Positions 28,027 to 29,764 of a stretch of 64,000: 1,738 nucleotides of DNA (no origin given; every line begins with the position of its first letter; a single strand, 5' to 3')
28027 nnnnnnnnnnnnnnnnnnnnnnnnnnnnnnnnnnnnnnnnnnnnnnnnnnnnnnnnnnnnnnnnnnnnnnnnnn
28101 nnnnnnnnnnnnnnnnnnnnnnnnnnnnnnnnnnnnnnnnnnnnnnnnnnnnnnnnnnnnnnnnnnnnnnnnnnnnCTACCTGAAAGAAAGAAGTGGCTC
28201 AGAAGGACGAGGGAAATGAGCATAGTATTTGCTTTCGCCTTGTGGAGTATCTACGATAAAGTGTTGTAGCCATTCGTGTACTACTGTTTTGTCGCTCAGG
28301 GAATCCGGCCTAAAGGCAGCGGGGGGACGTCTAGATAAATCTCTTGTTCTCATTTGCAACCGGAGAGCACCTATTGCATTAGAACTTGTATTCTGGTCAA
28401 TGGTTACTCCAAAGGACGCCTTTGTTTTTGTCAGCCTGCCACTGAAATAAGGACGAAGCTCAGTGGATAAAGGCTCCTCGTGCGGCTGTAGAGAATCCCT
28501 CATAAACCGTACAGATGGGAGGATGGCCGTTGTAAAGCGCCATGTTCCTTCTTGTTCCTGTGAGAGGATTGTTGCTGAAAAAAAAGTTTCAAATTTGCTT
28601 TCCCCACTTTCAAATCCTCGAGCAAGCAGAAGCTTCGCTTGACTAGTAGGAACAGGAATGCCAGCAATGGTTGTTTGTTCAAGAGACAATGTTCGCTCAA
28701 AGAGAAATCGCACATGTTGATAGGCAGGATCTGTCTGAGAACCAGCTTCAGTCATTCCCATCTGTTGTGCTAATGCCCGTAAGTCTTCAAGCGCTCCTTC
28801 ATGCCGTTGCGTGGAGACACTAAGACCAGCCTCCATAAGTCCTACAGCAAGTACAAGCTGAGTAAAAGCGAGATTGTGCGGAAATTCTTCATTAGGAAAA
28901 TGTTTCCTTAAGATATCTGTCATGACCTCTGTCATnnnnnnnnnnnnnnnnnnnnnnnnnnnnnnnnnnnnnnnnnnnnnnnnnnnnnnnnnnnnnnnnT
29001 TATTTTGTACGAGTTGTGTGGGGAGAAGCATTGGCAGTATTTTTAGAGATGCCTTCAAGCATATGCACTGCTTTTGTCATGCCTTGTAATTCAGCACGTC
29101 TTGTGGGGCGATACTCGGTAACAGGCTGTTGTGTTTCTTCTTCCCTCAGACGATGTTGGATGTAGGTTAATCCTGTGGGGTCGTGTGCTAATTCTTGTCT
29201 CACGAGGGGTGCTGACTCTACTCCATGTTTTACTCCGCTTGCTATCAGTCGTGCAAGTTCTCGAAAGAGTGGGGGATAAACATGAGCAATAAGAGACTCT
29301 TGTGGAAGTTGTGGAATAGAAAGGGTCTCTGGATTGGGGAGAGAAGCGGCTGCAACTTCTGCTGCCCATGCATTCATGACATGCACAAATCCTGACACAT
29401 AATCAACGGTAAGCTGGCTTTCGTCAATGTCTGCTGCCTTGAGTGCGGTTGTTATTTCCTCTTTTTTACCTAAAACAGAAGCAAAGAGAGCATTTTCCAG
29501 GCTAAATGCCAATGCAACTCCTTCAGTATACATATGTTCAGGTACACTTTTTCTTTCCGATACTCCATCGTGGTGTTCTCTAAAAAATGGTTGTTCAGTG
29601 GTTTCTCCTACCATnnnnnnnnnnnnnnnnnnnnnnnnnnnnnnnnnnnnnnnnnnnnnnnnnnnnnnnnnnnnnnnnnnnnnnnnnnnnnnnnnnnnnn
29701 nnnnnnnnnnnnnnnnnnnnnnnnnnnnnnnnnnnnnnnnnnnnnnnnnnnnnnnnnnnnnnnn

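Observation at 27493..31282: Ancient tandem duplication of an uncharacterised two-gene module (A2-B2-A1-B1) plus a fifth gene, on a high-GC island with conserved junctions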

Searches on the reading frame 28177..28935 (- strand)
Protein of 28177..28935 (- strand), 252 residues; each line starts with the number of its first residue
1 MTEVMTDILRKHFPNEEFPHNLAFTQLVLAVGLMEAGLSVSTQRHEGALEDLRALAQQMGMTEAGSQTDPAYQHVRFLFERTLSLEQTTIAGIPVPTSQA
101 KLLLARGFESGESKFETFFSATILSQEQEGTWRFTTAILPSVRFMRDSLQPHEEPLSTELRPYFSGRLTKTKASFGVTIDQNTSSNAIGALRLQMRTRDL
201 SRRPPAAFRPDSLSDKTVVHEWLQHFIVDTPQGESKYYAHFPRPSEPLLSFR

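Call 12: search_protein_families(library=pfam, proteins=[window:28177-28935:-], max_evalue=1)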
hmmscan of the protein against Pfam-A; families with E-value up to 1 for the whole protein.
window:28177-28935:- (252 aa): 0 families

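Call 13: search_protein_families(library=phrogs, proteins=[window:28177-28935:-], max_evalue=1)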
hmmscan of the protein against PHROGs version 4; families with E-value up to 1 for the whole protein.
window:28177-28935:- (252 aa): 0 families

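Call 14: search_protein_families(library=ncbifam, proteins=[window:28177-28935:-], max_evalue=1)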
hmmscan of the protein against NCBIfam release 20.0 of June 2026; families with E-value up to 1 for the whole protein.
window:28177-28935:- (252 aa): 0 families

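Call 15: search_protein_families(library=padloc, proteins=[window:28177-28935:-], max_evalue=1)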
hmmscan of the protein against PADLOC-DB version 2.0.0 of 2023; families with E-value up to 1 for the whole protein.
window:28177-28935:- (252 aa): 0 families

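Call 17: find_homologous_proteins(query=window:28177-28935:-)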
Query window:28177-28935:- (252 aa): 1 proteins with E <= 0.001 among 791 candidates.
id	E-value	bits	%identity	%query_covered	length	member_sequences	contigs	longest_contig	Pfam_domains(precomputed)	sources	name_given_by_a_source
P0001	4.7e-162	555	100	100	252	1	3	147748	-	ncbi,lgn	-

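Call 19: find_encoding_contigs(protein=P0001, flank=10000, max_places=6)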
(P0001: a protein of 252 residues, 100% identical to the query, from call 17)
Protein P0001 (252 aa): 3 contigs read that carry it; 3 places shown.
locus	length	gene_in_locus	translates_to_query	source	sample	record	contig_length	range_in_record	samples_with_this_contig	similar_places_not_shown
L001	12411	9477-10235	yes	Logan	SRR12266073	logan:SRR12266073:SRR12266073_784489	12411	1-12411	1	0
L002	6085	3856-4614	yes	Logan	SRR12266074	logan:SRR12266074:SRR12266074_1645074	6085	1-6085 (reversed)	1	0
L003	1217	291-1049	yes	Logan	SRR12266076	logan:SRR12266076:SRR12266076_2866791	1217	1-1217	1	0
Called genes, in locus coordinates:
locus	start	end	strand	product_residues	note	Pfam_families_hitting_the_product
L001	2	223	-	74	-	?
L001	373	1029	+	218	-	-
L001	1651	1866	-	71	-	-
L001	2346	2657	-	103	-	-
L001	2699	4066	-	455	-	PF01406:tRNA-synt_1e, PF01921:tRNA-synt_1f (faint), PF00133:tRNA-synt_1 (faint), PF09334:tRNA-synt_1g, PF09190:DALR_2 (weak), PF23493:CysS_C (weak)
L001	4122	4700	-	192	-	-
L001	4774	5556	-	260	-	PF02540:NAD_synthase, PF06508:QueC (weak)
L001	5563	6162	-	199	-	PF01467:CTP_transf_like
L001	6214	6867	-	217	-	-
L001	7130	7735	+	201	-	-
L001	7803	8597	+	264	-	-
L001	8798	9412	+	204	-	-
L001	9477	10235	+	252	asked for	-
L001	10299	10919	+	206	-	-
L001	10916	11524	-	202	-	PF21176:RecR_HhH, PF01751:Toprim, PF13662:Toprim_4, PF21175:RecR_C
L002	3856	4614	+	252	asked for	-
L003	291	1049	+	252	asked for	-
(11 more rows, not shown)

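Call 28: search_protein_representatives(alignment_id=A1)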
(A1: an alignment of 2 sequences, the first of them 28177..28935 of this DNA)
Query: 2 sequences, 264 profile positions. Proteins with E-value up to 0.001 (for the whole library): 4; up to 1e-10: 2; up to 1e-30: 2. The best 4 are listed.
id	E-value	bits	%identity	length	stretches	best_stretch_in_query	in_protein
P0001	1.5e-139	480.3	-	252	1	1-264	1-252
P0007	2.1e-86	306.1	-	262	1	1-263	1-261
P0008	1.2e-05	41.4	-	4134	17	172-256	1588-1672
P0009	3.9e-04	36.4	-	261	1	99-257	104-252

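Call 29: predict_structure(alignment_id=A1)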
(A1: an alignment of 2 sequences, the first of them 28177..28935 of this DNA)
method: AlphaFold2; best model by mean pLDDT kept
length: 252 residues; sequences in the alignment: 2
mean_pLDDT: 48.5   pTM: 0.50
mean pLDDT of the five models: 48.5, 47.9, 47.5, 42.5, 38.4
residues with pLDDT >= 90: 0; 70-90: 13; 50-70: 106; < 50: 133
segments of 3 or more residues with pLDDT < 50: 1-6, 40-47, 66-75, 109-114, 140-231, 240-245
pLDDT, mean of each block of 10 residues (from residue 1): 49 50 61 58 46 69 54 54 65 62 60 53 63 56 38 31 27 36 35 33 34 31 44 52 49 53
secondary structure, 60 per line:
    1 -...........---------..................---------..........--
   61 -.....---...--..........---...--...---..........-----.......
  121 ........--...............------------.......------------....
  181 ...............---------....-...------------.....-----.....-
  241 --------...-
elements in order: H2-12 H22-39 H49-58 E62-66 E75-84 E88-90 E93-95 E99-108 E114-128 E131-145 H158-164 E177-180 H181-195 H205-208 E225-229 E235-239 E249-251

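Call 32: find_encoding_contigs(protein=P0007, flank=10000, max_places=8)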
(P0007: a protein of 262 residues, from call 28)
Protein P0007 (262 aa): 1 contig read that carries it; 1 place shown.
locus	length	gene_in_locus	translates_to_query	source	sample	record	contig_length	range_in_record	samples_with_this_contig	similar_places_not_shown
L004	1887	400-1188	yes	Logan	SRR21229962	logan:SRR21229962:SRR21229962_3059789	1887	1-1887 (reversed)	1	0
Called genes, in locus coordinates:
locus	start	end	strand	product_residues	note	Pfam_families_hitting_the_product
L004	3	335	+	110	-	?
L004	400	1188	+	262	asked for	-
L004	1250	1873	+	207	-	-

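Call 33: find_encoding_contigs(protein=P0009, flank=10000, max_places=8)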
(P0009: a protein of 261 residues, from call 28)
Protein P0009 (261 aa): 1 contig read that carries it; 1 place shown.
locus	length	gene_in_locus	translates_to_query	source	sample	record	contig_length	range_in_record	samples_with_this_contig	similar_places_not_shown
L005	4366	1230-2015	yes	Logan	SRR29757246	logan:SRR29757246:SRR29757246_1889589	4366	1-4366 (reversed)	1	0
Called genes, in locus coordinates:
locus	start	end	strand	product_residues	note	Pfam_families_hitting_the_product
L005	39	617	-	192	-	PF01467:CTP_transf_like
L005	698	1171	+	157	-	-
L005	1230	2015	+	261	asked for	-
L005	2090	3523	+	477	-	PF08543:Phos_pyr_kin (faint), PF00294:PfkB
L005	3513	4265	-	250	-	PF00702:Hydrolase (faint), PF05116:S6PP (faint), PF08282:Hydrolase_3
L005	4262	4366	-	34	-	?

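Call 61: find_related_loci(query=A8, collection=metagenome_contigs, flank=10000)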
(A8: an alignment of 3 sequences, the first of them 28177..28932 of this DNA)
Query A8 (251 aa) in metagenome_contigs; peptide patterns used: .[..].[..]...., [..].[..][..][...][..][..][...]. (x = any residue, [..] = any of these).
182 stretches matched a pattern, but none encodes a relative of the query by tblastn (E <= 1e-3).

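Call 63: find_related_loci(query=A8, collection=viral_contigs, flank=10000)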
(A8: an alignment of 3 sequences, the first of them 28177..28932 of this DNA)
Query A8 (251 aa) in viral_contigs; peptide patterns used: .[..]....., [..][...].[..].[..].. (x = any residue, [..] = any of these).
34 stretches matched a pattern, but none encodes a relative of the query by tblastn (E <= 1e-3).

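Call 69: search_solved_structures(query=A6, max_evalue=10)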
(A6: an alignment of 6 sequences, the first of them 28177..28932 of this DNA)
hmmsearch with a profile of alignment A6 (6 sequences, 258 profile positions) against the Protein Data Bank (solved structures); distinct sequences matched with E-value up to 10: 1.
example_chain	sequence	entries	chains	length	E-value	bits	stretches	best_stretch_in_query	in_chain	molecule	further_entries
6mrr_A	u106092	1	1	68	0.42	13.4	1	7-62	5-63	Foldit1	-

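Call 80: predict_structure(alignment_id=A2)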
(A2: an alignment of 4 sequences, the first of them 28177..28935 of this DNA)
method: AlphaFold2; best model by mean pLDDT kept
length: 252 residues; sequences in the alignment: 4
mean_pLDDT: 63.6   pTM: 0.70
mean pLDDT of the five models: 63.6, 61.3, 47.5, 46.0, 44.1
residues with pLDDT >= 90: 15; 70-90: 91; 50-70: 75; < 50: 71
segments of 3 or more residues with pLDDT < 50: 19-24, 32-44, 66-68, 87-96, 107-117, 141-159, 198-202, 204-206
pLDDT, mean of each block of 10 residues (from residue 1): 63 61 51 41 50 67 61 60 54 48 56 49 78 80 41 44 87 86 83 66 53 86 83 73 71 60
secondary structure, 60 per line:
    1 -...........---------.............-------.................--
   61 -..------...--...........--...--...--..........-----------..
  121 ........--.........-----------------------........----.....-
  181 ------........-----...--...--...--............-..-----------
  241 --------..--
elements in order: H2-12 E25-34 H42-58 E75-85 E88-90 E93-95 E98-107 E119-128 E131-139 E163-170 E175-179 H187-194 H215-226

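Call 87: fold_search(model_id=the predicted structure, library=viral)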
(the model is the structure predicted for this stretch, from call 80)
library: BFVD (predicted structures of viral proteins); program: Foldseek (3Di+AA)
matches with E <= 10: 416; with E <= 0.001: 0
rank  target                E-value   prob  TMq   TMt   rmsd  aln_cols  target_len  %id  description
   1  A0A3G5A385            1.8e-02  0.69  0.15  0.20  16.6       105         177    5  Uncharacterized protein [Harvfovirus sp.]
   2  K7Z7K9                4.1e-02  0.15  0.17  0.10  29.3       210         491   10  Uncharacterized protein [Megavirus courdo11]
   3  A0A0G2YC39            8.5e-02  0.20  0.18  0.21  13.8       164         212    8  Uncharacterized protein [Acanthamoeba polyphaga mimivirus Kroon]
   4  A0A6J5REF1            1.6e-01  0.20  0.16  0.07  18.7       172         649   10  Tip attachment protein J central straight fiber domain-containing protein [uncultured Caudovirales phage]
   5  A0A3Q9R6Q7            1.6e-01  0.06  0.13  0.14  21.7       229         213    8  (no name in the UniProt tables at hand)
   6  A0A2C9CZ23            1.9e-01  0.05  0.11  0.15  21.2       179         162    8  Uncharacterized protein [Yersinia phage fHe-Yen9-04]
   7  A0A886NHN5            2.1e-01  0.09  0.13  0.18  14.7       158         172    6  (no name in the UniProt tables at hand)
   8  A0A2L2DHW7            2.7e-01  0.09  0.14  0.15  17.7       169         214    7  Uncharacterized protein [Acanthamoeba polyphaga mimivirus]
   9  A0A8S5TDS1            2.7e-01  0.06  0.13  0.09  19.0       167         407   12  Cellulase [Myoviridae sp. ct3pM2]
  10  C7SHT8                2.8e-01  0.10  0.18  0.18  17.3       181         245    9  (no name in the UniProt tables at hand)
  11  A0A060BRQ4            3.0e-01  0.15  0.14  0.31  14.4        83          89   13  Putative phage protein [Podophage Lau218]
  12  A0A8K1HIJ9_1          3.0e-01  0.06  0.13  0.04  21.5       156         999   12  Putative nonstructural polyprotein [Sichuan mosquito picorna-like virus]
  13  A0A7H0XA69            3.8e-01  0.13  0.13  0.17  11.3       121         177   11  (no name in the UniProt tables at hand)
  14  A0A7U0                3.8e-01  0.04  0.11  0.09  19.6       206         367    9  Uncharacterized protein [Microcystis phage LMM01]
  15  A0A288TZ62            4.1e-01  0.07  0.13  0.19  14.2       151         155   10  Nudix hydrolase domain-containing protein [Enterococcus phage EFP01]
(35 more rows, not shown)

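Call 88: fold_search(model_id=the predicted structure, library=pdb)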
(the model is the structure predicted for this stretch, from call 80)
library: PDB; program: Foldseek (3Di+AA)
matches with E <= 10: 324; with E <= 0.001: 0
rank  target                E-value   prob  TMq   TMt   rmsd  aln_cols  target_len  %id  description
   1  7zht_B                1.2e-01  0.18  0.28  0.16  19.8       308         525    9  Leishmania donovani Glucose 6-Phosphate Dehydrogenase apo form (released 2022-12-14)
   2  6iau_A                1.5e-01  0.05  0.11  0.10  20.6       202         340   10  Amine Dehydrogenase from Cystobacter fuscus in complex with NADP+ and cyclohexylamine (released 2019-03-27)
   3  7zht_C                1.6e-01  0.21  0.27  0.16  18.1       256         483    9  Leishmania donovani Glucose 6-Phosphate Dehydrogenase apo form (released 2022-12-14)
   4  5b3t_A                1.8e-01  0.06  0.14  0.12  18.2       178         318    8  Crystal structure of apo-form biliverdin reductase from Synechocystis sp. PCC 6803 (released 2017-02-15)
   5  6iau_B                1.9e-01  0.04  0.10  0.09  21.1       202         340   11  Amine Dehydrogenase from Cystobacter fuscus in complex with NADP+ and cyclohexylamine (released 2019-03-27)
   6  7zht_A                2.1e-01  0.13  0.27  0.15  19.4       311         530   11  Leishmania donovani Glucose 6-Phosphate Dehydrogenase apo form (released 2022-12-14)
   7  3aga_B                2.4e-01  0.08  0.13  0.12  17.1       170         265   10  Crystal structure of RCC-bound red chlorophyll catabolite reductase from Arabidopsis thaliana (released 2010-09-01)
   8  7zhu_A                2.5e-01  0.12  0.23  0.13  18.2       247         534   12  Leishmania donovani Glucose 6-Phosphate Dehydrogenase complexed with NADP(H) (released 2022-12-14)
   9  6sg9_FH               2.5e-01  0.05  0.16  0.13  23.7       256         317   11  Head domain of the mt-SSU assemblosome from Trypanosoma brucei (released 2019-09-18)
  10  9emn_B                2.7e-01  0.15  0.28  0.18  21.8       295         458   12  Glucose-6-phosphate dehydrogenase (G6PDH) from Synechocystis sp. PCC 6803 (released 2024-12-18)
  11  9vp6_A                2.7e-01  0.11  0.22  0.12  20.0       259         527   10  Glucose-6-phosphate dehydrogenase from Leishmania donovani in complex with substrate (released 2025-11-05)
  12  7zhy_B                2.9e-01  0.10  0.26  0.14  19.8       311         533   11  Leishmania donovani Glucose 6-Phosphate Dehydrogenase C138S mutant complexed with NADP(H) (released 2022-12-14)
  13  7zhy_A                3.7e-01  0.09  0.25  0.14  20.2       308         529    9  Leishmania donovani Glucose 6-Phosphate Dehydrogenase C138S mutant complexed with NADP(H) (released 2022-12-14)
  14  5b3u_B                3.9e-01  0.08  0.17  0.14  17.1       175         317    9  Crystal structure of biliverdin reductase in complex with NADP+ from Synechocystis sp. PCC 6803 (released 2017-02-15)
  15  7zht_D                4.1e-01  0.09  0.25  0.15  18.3       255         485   10  Leishmania donovani Glucose 6-Phosphate Dehydrogenase apo form (released 2022-12-14)
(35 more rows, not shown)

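Call 90: search_protein_families(library=pfam, alignment_id=A6, max_evalue=10)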
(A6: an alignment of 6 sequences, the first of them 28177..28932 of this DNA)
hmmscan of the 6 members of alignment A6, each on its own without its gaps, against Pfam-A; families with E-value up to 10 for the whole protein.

A. member 1, window:28177-28932:- (251 aa): 0 families

B. families by the number of members that match (of 6 scanned): 0 families

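Call 91: search_protein_families(library=pfam, proteins=[P0005], max_evalue=10)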
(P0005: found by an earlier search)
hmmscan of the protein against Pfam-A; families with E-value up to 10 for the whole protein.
P0005 (206 aa): 1 family
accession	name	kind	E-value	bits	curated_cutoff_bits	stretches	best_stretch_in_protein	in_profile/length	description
PF15326.11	TEX15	-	0.21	11.7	27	1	28-58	93-124/236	Testis expressed sequence 15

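Call 98: search_protein_families(library=pfam, proteins=[L005:2090-3523:+], max_evalue=0.01)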
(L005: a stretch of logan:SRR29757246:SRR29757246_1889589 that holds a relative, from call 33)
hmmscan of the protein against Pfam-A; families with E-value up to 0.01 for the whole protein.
L005:2090-3523:+ (477 aa): 2 families
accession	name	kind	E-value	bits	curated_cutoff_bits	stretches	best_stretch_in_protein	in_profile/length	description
PF00294.29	PfkB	-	2.9e-52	178.3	25.8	1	167-466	2-301/302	pfkB family carbohydrate kinase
PF08543.17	Phos_pyr_kin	-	2.4e-05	24.3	27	1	342-446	114-223/246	Phosphomethylpyrimidine kinase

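Call 102: search_dna_similar(query=window:28177-28935:-, collection=phages, mode=protein, max_evalue=0.1)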
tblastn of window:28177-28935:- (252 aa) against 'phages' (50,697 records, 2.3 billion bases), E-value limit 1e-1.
No match.

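Call 105: search_dna_similar(query=window:28177-28935:-, collection=plasmids, mode=protein, max_evalue=0.1)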
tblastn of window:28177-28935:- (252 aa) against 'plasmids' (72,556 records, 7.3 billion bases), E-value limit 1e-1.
No match.

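Call 119: search_solved_structures(query=A11, max_evalue=10)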
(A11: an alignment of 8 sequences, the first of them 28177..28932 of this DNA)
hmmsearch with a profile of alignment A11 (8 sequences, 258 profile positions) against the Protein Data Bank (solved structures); distinct sequences matched with E-value up to 10: 1.
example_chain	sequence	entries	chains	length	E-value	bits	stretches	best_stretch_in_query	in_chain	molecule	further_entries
6mrr_A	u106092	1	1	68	0.4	13.5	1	7-62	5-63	Foldit1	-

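Call 120: search_protein_families(library=padloc, proteins=[P0009, P0007], max_evalue=0.1)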
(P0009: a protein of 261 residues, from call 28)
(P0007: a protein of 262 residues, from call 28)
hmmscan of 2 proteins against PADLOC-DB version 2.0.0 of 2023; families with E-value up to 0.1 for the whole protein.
P0009 (261 aa): 0 families

P0007 (262 aa): 0 families

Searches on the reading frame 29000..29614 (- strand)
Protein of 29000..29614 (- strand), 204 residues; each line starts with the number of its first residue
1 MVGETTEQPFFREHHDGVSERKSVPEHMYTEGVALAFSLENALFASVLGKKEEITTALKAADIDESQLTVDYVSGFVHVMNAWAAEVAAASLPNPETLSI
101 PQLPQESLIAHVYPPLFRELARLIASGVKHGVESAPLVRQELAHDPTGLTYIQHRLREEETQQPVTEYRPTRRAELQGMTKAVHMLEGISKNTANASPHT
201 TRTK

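Call 12: search_protein_families(library=pfam, proteins=[window:29000-29614:-], max_evalue=1)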
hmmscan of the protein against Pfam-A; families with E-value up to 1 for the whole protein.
window:29000-29614:- (204 aa): 0 families

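Call 13: search_protein_families(library=phrogs, proteins=[window:29000-29614:-], max_evalue=1)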
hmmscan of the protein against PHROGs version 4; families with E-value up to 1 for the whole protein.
window:29000-29614:- (204 aa): 0 families

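Call 14: search_protein_families(library=ncbifam, proteins=[window:29000-29614:-], max_evalue=1)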
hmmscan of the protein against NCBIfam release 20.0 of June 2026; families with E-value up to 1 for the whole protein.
window:29000-29614:- (204 aa): 0 families

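Call 15: search_protein_families(library=padloc, proteins=[window:29000-29614:-], max_evalue=1)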
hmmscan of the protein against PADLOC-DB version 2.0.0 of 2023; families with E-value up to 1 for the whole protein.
window:29000-29614:- (204 aa): 0 families

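Call 48: find_homologous_proteins(query=A3, max_evalue=0.01)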
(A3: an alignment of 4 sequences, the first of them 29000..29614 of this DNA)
Query A3 (4 sequences) (204 aa, profile of the alignment): 6 proteins with E <= 0.01 among 8000 candidates.
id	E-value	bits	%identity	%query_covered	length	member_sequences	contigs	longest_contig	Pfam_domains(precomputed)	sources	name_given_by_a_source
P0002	2.3e-76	273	46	85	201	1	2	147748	-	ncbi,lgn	-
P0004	6.1e-76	272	100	100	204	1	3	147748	-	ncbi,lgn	-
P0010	6.2e-63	230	25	48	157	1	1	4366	-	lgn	-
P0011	8.3e-63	229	77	100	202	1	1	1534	-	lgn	-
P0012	1.1e-45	174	30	20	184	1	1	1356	-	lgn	-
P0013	8.5e-35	138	42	90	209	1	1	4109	-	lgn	-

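Call 49: find_encoding_contigs(protein=P0011, flank=10000)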
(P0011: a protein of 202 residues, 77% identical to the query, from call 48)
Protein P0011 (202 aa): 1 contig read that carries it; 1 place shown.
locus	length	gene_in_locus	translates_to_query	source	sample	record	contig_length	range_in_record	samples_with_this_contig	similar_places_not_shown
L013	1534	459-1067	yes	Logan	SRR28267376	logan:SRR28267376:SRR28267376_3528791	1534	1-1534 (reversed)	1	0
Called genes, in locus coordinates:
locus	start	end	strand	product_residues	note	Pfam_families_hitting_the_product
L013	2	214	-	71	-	?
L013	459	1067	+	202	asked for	-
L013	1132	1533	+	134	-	?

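Call 50: find_encoding_contigs(protein=P0012, flank=10000)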
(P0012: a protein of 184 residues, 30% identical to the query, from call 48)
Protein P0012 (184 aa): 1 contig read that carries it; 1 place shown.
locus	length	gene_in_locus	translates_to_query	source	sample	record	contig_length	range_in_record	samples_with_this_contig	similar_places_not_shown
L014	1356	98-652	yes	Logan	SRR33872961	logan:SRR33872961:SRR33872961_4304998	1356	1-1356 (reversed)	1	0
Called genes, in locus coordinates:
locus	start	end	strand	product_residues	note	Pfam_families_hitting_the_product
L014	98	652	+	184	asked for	-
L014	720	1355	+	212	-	?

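Call 51: find_encoding_contigs(protein=P0013, flank=10000)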
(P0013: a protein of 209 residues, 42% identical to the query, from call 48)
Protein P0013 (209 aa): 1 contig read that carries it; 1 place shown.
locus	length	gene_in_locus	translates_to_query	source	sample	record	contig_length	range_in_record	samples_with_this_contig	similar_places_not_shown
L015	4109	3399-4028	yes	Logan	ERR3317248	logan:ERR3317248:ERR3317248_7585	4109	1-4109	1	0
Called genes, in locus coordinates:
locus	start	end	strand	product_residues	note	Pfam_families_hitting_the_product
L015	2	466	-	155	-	?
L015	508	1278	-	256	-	PF02540:NAD_synthase, PF06508:QueC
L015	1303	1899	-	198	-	PF01467:CTP_transf_like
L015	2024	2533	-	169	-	-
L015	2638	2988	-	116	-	-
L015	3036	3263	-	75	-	-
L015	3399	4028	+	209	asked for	-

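Call 91: search_protein_families(library=pfam, proteins=[P0005], max_evalue=10)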
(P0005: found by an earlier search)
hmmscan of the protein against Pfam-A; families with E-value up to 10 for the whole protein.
P0005 (206 aa): 1 family
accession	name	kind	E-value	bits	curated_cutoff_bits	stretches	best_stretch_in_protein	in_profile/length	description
PF15326.11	TEX15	-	0.21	11.7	27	1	28-58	93-124/236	Testis expressed sequence 15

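Call 98: search_protein_families(library=pfam, proteins=[L015:2024-2533:-, L015:2638-2988:-, L015:3036-3263:-], max_evalue=0.01)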
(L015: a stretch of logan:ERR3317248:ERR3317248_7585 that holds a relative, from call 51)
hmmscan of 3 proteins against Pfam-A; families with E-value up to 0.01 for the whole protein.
L015:2024-2533:- (169 aa): 0 families

L015:2638-2988:- (116 aa): 1 family
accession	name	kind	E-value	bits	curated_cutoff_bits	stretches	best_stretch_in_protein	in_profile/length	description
PF12732.12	YtxH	-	0.00012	22.9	37.5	1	34-93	3-66/71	YtxH-like protein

L015:3036-3263:- (75 aa): 1 family
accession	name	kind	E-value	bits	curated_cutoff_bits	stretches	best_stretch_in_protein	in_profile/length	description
PF06103.16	DUF948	-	3.8e-05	24.2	37.2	1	10-49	6-45/89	Bacterial protein of unknown function (DUF948)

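Call 103: search_dna_similar(query=window:29000-29614:-, collection=phages, mode=protein, max_evalue=0.1)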
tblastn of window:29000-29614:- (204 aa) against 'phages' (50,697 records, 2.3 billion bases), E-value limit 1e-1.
No match.

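Call 106: search_dna_similar(query=window:29000-29614:-, collection=plasmids, mode=protein, max_evalue=0.1)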
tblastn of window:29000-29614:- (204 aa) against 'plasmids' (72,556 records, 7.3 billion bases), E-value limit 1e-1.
No match.

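Call 120: search_protein_families(library=padloc, proteins=[P0010, P0013], max_evalue=0.1)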
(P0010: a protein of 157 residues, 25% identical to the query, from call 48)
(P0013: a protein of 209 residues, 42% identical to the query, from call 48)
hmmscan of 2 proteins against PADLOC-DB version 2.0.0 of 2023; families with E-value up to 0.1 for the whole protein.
P0010 (157 aa): 0 families

P0013 (209 aa): 0 families
